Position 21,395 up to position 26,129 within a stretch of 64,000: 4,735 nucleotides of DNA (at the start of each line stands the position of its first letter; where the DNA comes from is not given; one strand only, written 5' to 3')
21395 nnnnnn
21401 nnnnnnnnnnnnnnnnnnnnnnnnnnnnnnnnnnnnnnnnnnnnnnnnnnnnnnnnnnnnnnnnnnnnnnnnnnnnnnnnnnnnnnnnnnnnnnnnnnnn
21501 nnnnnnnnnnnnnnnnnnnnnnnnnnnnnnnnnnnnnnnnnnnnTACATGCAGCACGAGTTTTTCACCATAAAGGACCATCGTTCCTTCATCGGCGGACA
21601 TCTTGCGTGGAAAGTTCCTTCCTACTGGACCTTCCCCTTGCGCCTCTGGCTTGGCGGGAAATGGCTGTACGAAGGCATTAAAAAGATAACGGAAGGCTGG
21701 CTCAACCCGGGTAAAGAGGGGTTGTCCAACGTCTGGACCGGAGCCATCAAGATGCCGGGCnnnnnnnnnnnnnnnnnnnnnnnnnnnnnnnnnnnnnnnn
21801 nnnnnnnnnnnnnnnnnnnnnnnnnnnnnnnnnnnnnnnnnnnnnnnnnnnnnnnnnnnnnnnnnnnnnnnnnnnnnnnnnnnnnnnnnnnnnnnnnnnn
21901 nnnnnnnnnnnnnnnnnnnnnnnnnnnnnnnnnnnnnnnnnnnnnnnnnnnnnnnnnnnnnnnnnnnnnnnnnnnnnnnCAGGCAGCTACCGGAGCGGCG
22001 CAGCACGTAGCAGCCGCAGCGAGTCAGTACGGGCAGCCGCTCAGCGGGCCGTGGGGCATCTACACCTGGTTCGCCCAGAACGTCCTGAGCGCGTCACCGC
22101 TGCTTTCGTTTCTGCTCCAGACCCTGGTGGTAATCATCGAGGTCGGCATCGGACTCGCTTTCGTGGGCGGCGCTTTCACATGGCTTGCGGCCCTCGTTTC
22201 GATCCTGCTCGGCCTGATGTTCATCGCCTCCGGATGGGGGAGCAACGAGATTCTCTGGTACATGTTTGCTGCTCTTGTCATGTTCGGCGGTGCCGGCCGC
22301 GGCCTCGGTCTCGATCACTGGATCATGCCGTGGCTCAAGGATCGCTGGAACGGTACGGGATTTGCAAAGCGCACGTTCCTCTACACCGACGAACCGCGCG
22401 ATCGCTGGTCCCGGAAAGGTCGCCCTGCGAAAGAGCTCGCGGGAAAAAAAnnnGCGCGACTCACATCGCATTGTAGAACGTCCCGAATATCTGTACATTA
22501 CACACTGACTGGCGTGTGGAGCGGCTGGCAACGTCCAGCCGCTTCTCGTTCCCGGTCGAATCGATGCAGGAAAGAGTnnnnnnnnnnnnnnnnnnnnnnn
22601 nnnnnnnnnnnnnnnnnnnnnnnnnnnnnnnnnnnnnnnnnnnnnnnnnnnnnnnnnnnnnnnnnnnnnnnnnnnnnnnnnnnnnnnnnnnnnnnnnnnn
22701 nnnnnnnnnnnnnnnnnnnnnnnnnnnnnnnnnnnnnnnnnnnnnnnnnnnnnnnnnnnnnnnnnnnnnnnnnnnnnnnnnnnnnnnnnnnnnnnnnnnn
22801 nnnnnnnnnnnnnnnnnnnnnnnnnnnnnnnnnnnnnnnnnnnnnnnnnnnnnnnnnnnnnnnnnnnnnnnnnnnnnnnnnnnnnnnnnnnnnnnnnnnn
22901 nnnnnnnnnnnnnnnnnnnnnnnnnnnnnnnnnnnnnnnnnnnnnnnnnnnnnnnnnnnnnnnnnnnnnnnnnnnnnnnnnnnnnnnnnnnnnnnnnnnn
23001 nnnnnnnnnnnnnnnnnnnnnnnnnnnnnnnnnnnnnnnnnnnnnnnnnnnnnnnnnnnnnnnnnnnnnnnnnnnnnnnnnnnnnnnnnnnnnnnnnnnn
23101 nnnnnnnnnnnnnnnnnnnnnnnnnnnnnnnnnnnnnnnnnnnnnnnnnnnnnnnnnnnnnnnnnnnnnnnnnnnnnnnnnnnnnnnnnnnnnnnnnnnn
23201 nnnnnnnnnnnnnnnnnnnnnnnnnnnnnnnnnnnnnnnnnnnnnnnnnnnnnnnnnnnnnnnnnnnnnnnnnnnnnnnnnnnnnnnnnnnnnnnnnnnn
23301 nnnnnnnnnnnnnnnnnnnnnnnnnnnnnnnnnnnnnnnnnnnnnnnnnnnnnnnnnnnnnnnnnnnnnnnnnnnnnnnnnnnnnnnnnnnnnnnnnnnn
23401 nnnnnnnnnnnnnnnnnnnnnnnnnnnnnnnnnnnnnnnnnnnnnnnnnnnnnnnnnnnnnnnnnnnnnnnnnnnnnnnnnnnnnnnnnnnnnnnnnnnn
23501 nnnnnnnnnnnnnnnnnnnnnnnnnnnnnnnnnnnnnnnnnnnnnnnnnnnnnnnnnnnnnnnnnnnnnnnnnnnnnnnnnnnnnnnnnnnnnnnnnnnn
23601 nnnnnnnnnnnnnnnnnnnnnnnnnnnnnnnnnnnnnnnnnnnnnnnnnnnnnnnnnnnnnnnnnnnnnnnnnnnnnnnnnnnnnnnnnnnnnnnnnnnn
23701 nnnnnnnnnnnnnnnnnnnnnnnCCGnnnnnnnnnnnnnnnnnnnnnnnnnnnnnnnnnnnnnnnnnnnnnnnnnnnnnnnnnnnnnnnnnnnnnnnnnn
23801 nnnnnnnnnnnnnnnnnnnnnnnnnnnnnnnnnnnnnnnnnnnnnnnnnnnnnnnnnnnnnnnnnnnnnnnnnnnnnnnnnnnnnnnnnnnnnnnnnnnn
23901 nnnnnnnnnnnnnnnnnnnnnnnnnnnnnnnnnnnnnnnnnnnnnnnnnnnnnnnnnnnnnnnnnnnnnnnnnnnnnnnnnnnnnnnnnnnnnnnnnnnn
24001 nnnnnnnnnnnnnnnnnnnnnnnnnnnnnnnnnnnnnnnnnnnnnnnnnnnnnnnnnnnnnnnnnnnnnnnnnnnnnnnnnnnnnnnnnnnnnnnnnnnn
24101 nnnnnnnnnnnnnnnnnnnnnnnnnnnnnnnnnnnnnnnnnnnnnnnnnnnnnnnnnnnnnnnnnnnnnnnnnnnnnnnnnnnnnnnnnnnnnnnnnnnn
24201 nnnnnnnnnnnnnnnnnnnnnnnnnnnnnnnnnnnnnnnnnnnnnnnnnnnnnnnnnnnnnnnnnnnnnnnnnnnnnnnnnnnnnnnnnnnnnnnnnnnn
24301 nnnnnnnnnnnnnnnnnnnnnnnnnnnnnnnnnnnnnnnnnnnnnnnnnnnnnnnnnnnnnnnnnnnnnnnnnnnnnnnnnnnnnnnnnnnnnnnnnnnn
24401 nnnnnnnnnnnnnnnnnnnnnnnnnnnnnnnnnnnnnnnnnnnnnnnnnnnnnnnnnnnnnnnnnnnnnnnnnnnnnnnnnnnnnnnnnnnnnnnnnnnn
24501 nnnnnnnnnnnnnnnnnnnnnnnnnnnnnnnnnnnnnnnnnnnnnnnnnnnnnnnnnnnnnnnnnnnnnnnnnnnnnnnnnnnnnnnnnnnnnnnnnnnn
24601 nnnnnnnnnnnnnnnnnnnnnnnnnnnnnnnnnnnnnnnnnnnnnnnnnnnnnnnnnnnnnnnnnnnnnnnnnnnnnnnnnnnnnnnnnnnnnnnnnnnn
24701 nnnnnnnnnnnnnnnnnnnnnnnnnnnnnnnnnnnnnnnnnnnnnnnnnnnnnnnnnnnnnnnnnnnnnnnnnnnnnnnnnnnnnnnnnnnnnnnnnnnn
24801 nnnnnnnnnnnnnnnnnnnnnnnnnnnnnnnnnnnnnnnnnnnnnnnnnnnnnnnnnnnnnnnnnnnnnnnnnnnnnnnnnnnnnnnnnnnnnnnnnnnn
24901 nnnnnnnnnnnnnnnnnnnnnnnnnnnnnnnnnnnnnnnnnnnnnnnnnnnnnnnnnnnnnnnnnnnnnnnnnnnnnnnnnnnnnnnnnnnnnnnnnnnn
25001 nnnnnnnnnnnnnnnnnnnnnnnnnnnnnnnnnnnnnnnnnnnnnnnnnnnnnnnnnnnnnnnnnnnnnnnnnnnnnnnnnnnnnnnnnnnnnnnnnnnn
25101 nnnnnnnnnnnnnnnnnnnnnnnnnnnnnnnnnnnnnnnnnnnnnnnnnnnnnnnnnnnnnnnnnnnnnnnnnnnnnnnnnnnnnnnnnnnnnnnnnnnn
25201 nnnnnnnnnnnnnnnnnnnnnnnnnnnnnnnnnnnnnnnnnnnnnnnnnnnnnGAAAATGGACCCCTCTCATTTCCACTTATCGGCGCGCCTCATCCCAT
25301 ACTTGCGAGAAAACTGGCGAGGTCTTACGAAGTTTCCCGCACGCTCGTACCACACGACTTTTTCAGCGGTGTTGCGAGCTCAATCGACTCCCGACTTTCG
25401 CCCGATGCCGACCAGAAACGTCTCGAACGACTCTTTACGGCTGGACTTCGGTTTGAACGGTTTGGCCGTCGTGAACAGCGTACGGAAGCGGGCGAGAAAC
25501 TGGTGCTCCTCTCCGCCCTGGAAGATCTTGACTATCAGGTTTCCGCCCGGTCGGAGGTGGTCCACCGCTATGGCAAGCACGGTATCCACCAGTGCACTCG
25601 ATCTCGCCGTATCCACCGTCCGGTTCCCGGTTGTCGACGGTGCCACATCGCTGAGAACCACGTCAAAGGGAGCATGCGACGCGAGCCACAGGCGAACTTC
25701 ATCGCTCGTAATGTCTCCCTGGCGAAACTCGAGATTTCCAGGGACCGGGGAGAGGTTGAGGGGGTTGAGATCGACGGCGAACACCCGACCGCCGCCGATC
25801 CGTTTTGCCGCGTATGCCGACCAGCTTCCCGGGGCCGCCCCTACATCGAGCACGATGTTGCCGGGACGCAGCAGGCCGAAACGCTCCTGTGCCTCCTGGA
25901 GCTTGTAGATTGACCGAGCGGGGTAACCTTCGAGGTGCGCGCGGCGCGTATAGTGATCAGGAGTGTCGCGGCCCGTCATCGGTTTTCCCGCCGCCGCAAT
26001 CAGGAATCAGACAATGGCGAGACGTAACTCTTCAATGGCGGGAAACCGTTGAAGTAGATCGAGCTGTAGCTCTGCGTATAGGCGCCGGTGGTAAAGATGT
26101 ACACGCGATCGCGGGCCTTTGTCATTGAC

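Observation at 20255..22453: NDH-2 covalently fused to a DoxX/DoxD-like quinone-associated membrane domain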

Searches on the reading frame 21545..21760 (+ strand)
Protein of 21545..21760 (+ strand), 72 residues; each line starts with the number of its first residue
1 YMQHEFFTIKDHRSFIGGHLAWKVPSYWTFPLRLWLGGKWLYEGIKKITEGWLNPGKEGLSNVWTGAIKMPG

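Call 5: search_protein_families(library=pfam, proteins=[window:21545-21760:+], max_evalue=10)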
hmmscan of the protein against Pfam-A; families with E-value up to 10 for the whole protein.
window:21545-21760:+ (72 aa): 0 families

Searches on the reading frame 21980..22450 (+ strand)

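Call 5: search_protein_families(library=pfam, proteins=[window:21980-22450:+], max_evalue=10)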
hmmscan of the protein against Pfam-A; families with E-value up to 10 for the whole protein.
window:21980-22450:+ (157 aa): 3 families
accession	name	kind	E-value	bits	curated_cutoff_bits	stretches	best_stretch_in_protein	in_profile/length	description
PF16015.10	Promethin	-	0.16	12.3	27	1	29-88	32-89/106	Promethin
PF07681.17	DoxX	-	0.29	12.2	23.6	1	26-80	28-78/85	DoxX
PF15033.11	Kinocilin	-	1.6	8.8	27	0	41-92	19-70/123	Kinocilin protein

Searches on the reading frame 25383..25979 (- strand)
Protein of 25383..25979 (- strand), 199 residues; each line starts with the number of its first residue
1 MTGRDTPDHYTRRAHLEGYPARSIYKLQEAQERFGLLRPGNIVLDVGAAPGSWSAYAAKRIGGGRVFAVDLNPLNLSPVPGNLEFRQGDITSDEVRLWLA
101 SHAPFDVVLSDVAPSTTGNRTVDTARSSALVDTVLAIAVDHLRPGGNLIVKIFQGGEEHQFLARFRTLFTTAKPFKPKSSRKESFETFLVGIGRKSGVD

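Call 20: search_protein_families(library=pfam, proteins=[window:25383-25979:-], max_evalue=0.001)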
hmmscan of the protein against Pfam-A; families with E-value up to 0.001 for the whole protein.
window:25383-25979:- (199 aa): 5 families
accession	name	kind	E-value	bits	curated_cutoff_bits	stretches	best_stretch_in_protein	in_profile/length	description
PF01728.25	FtsJ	-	5.3e-51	173.6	24.1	1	19-193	1-180/181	FtsJ-like methyltransferase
PF13649.12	Methyltransf_25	-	9.5e-06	26.7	27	1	43-110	1-70/97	Methyltransferase domain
PF13847.12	Methyltransf_31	-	1.1e-05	25.6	27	1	38-154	2-113/145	Methyltransferase domain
PF01189.24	Methyltr_RsmB-F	-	0.00045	20.4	27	0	38-148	7-134/199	16S rRNA methyltransferase RsmB/F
PF13489.12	Methyltransf_23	-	0.00063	19.9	27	0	25-109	7-86/164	Methyltransferase domain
